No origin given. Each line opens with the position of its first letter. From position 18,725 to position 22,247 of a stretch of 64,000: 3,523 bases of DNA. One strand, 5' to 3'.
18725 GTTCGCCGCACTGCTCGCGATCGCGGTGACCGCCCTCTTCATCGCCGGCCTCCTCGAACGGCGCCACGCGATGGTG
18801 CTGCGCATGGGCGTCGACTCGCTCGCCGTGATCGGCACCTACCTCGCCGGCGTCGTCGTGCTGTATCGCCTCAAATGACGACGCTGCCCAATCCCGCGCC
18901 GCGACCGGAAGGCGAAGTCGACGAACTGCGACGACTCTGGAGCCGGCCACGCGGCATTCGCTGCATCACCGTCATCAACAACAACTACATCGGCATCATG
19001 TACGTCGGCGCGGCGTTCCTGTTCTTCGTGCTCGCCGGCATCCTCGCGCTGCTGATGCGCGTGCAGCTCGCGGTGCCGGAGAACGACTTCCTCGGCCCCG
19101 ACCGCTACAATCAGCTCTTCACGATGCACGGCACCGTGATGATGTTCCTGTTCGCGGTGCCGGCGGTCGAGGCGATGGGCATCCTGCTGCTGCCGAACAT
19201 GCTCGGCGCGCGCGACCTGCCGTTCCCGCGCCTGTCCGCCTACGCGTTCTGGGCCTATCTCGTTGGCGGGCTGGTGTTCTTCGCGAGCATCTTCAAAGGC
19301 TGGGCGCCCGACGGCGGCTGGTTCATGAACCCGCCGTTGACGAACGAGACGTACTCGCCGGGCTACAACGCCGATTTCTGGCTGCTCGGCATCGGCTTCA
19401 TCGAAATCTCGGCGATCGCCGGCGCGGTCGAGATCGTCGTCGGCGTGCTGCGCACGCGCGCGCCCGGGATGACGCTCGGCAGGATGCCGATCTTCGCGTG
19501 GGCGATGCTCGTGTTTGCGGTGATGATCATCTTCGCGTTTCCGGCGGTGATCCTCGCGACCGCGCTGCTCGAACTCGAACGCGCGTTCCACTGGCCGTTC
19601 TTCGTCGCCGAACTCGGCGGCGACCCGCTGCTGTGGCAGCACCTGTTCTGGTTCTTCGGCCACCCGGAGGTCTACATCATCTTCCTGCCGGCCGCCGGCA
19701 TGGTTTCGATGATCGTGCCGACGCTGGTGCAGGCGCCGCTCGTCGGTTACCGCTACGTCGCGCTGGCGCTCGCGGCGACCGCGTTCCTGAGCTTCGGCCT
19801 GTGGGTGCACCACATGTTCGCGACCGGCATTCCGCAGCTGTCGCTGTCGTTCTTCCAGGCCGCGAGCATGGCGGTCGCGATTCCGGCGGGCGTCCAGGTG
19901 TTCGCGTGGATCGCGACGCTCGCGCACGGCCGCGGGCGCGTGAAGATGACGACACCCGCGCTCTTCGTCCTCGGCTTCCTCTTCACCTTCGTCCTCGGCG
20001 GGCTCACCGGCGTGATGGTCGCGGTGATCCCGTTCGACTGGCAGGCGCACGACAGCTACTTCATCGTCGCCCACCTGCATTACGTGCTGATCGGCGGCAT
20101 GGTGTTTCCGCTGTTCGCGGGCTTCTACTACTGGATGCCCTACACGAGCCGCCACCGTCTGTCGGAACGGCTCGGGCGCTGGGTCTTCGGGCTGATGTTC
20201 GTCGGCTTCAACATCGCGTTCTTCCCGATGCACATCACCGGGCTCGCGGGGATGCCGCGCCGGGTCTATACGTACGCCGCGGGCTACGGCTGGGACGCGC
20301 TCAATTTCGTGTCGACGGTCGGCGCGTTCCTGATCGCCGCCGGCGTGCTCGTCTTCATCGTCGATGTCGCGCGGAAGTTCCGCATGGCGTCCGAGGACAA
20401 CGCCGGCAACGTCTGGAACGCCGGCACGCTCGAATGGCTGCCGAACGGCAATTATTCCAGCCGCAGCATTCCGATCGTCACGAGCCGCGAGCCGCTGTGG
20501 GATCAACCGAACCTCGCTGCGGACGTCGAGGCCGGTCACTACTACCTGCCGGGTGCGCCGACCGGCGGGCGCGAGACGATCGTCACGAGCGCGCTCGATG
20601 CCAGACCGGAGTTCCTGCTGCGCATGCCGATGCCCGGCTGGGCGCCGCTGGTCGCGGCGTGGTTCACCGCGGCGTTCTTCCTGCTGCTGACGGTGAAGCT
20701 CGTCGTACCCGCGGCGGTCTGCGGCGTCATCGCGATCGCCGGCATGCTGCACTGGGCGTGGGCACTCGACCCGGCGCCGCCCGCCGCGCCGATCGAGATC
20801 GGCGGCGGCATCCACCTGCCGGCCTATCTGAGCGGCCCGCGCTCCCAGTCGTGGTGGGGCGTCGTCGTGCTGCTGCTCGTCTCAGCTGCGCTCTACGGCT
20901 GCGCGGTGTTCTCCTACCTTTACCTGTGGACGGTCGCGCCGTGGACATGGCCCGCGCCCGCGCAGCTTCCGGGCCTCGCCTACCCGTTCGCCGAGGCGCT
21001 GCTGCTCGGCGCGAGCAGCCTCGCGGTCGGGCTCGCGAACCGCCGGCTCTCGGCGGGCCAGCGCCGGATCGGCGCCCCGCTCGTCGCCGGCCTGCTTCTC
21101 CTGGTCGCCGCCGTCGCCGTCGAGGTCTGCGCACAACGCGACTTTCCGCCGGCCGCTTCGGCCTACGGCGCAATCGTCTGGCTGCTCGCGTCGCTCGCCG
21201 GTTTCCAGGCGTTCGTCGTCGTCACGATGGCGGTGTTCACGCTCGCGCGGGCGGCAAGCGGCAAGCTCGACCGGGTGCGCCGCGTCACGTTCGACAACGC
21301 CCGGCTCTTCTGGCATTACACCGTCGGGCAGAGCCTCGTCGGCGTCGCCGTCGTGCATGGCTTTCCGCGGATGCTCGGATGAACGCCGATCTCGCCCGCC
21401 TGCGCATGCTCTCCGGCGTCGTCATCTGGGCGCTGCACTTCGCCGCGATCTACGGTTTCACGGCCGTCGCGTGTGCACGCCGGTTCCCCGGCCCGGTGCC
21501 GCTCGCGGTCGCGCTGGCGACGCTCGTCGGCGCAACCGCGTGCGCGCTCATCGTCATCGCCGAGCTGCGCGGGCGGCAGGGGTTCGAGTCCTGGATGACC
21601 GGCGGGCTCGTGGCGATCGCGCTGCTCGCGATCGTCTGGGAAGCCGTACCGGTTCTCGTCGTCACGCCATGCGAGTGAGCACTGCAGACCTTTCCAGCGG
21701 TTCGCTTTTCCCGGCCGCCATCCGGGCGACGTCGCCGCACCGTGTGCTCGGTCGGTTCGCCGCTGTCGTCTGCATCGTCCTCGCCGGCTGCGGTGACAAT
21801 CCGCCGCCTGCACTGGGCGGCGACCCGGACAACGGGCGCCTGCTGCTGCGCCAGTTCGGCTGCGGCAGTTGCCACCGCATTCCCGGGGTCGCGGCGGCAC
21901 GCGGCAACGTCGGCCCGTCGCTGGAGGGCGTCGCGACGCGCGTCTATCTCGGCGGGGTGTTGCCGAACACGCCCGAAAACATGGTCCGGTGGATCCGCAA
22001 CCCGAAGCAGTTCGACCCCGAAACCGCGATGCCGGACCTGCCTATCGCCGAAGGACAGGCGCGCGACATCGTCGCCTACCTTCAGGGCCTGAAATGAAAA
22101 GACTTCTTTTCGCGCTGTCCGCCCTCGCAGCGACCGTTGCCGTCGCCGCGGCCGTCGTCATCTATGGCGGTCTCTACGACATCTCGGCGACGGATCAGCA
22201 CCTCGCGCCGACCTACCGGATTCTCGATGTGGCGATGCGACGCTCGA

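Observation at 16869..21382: Oxidase keeps all catalytic motifs but appears to lack the K-channel and the D-channel asparagines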

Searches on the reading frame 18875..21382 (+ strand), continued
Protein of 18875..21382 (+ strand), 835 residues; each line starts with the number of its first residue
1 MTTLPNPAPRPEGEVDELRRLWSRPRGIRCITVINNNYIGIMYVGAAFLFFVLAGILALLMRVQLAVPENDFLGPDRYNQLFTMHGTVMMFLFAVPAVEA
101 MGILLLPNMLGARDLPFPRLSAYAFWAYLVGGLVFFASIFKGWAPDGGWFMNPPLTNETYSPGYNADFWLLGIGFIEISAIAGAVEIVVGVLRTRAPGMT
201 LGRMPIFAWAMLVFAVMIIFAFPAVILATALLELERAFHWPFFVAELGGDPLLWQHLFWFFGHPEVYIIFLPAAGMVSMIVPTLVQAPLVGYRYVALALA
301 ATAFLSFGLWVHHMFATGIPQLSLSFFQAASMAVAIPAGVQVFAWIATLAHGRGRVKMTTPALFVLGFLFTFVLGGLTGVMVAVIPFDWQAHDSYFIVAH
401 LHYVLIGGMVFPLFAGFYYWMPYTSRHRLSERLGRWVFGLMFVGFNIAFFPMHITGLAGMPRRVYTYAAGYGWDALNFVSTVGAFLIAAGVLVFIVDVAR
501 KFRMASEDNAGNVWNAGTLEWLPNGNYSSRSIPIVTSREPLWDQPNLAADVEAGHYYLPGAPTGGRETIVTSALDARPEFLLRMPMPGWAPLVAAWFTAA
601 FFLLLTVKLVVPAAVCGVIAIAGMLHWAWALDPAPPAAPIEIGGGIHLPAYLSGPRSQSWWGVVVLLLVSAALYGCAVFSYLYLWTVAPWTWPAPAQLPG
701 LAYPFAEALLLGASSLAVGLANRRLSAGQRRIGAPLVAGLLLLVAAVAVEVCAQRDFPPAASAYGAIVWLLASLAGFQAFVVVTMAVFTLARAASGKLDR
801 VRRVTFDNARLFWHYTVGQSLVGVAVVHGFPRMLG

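Call 65: predict_structure(alignment_id=A1)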
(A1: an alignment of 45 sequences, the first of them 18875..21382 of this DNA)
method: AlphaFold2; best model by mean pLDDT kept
length: 835 residues; sequences in the alignment: 45
mean_pLDDT: 80.3   pTM: 0.85
mean pLDDT of the five models: 80.3, 79.3, 77.3, 76.5, 73.8
residues with pLDDT >= 90: 264; 70-90: 373; 50-70: 169; < 50: 29
segments of 3 or more residues with pLDDT < 50: 148-161, 389-391, 461-468
pLDDT, mean of each block of 10 residues (from residue 1): 61 74 71 77 87 86 69 70 76 79 80 75 84 79 58 45 60 75 89 89 89 89 86 85 90 76 61 86 85 89 69 55 64 72 89 79 90 68 53 53 69 86 83 94 86 61 46 72 90 92 75 57 61 79 78 72 71 89 81 89 78 93 90 86 79 91 94 94 92 91 96 97 92 94 97 94 96 95 95 93 94 96 94 80
secondary structure, 60 per line:
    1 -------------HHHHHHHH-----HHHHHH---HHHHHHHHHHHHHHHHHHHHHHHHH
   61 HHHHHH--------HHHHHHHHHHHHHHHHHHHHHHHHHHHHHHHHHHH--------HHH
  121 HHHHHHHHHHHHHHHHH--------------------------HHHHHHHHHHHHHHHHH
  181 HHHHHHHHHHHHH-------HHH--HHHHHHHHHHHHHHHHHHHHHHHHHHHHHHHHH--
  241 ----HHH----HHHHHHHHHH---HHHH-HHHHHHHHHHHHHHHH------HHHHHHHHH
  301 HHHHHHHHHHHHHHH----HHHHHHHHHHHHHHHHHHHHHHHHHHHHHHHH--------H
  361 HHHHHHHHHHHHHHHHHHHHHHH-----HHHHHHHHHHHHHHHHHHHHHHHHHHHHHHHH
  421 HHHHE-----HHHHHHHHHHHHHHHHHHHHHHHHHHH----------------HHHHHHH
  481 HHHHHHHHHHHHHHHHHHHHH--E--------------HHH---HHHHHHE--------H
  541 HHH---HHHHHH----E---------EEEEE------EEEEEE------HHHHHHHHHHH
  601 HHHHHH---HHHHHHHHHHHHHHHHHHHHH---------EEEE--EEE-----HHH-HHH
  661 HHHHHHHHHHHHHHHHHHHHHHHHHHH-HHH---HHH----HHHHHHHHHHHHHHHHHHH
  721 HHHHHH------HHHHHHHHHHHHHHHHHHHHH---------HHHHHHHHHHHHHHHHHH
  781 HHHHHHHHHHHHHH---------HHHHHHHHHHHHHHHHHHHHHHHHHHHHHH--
elements in order (helices of 4 or more, strands of 3 or more residues): H14-21 H27-32 H36-66 H75-109 H118-137 H164-193 H206-238 H252-261 H265-268 H270-285 H292-315 H320-351 H360-383 H389-424 H431-457 H474-501 H525-530 H540-543 H547-552 E567-571 E578-583 H590-606 H610-630 E640-643 E646-648 H658-687 H702-726 H733-753 H763-794 H804-833

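Call 68: fold_search(model_id=the predicted structure, library=pdb)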
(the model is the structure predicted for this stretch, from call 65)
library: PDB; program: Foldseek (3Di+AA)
matches with E <= 10: 688; with E <= 0.001: 87
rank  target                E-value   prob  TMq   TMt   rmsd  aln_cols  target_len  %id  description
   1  2yev_A                8.7e-37  1.00  0.82  0.88   3.7       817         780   31  Structure of caa3-type cytochrome oxidase (released 2012-05-23)
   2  7n9z_F                1.5e-27  1.00  0.63  0.79   3.7       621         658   32  E. coli cytochrome bo3 in MSP nanodisc (released 2021-09-01)
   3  8hcr_F                3.8e-27  1.00  0.58  0.86   3.9       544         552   41  Cryo-EM structure of the Mycobacterium tuberculosis cytochrome bcc:aa3 supercomplex and a novel inhibitor targeting su (released 2023-05-03)
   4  7cub_A                6.8e-27  1.00  0.64  0.80   3.9       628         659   32  2.55-Angstrom Cryo-EM structure of Cytochrome bo3 from Escherichia coli in Native Membrane (released 2021-08-25)
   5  6kob_A                1.0e-26  1.00  0.62  0.85   3.9       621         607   35  X-ray Structure of the proton-pumping cytochrome aa3-600 menaquinol oxidase from Bacillus subtilis (released 2020-01-15)
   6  6wti_A                1.7e-26  1.00  0.63  0.78   3.6       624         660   32  The Cryo-EM structure of the ubiquinol oxidase from Escherichia coli (released 2021-01-20)
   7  9gy6_F                2.4e-26  1.00  0.58  0.86   3.9       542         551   41  Mycobacterial cytochrome bc1:aa3 with inhibitor (released 2025-04-09)
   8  7xmc_A                3.2e-26  1.00  0.63  0.79   3.7       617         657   32  Cryo-EM structure of Cytochrome bo3 from Escherichia coli, apo structure with DMSO (released 2022-12-21)
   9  6adq_F                5.5e-26  1.00  0.57  0.85   4.4       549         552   41  Respiratory Complex CIII2CIV2SOD2 from Mycobacterium smegmatis (released 2018-11-14)
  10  8qqk_A                7.1e-26  1.00  0.63  0.79   3.6       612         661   32  Cryo-EM structure of E. coli cytochrome bo3 quinol oxidase assembled in peptidiscs (released 2024-04-24)
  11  8ovc_L                1.0e-25  1.00  0.58  0.86   3.8       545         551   40  Respiratory supercomplex (III2-IV2) from Mycobacterium smegmatis (released 2024-07-17)
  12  7q21_D                3.8e-25  1.00  0.58  0.84   3.8       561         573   37  III2-IV2 respiratory supercomplex from Corynebacterium glutamicum (released 2022-02-02)
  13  7qho_D                4.3e-25  1.00  0.58  0.83   4.8       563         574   37  Cytochrome bcc-aa3 supercomplex (respiratory supercomplex III2/IV2) from Corynebacterium glutamicum (as isolated) (released 2022-05-18)
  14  7qhm_D                1.3e-24  1.00  0.57  0.81   5.7       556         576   36  Cytochrome bcc-aa3 supercomplex (respiratory supercomplex III2/IV2) from Corynebacterium glutamicum (stigmatellin and  (released 2022-05-18)
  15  6hwh_Q                1.1e-23  1.00  0.58  0.86   3.4       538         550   39  Structure of a functional obligate respiratory supercomplex from Mycobacterium smegmatis (released 2018-11-07)
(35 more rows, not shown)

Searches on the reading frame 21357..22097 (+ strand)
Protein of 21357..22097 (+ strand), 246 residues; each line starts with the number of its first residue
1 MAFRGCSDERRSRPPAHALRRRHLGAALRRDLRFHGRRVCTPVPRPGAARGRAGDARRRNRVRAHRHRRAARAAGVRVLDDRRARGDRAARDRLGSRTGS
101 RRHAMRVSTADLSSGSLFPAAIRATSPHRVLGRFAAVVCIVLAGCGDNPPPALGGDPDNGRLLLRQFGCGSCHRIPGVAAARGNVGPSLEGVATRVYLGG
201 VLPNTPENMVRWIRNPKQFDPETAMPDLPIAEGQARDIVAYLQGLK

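Call 4: search_protein_families(library=ncbifam, proteins=[window:21357-22097:+])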
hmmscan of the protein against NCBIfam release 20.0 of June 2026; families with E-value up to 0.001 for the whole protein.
window:21357-22097:+ (246 aa): 2 families
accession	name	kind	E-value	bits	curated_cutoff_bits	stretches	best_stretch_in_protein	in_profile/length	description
TIGR04485.1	thiosulf_SoxX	equivalog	2.1e-08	34.8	61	1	169-243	5-76/78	sulfur oxidation c-type cytochrome SoxX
NF040971.1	cytc_ExtS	equivalog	3.3e-08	33.1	100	1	169-241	183-261/262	selenite/tellurite reduction operon c-type cytochrome lipoprotein ExtS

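Call 5: search_protein_families(library=pfam, proteins=[window:21357-22097:+])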
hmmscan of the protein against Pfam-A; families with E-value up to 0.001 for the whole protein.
window:21357-22097:+ (246 aa): 1 family
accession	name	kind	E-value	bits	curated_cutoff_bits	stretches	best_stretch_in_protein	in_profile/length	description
PF00034.26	Cytochrom_C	-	0.00043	22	21.3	1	159-245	3-89/90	Cytochrome c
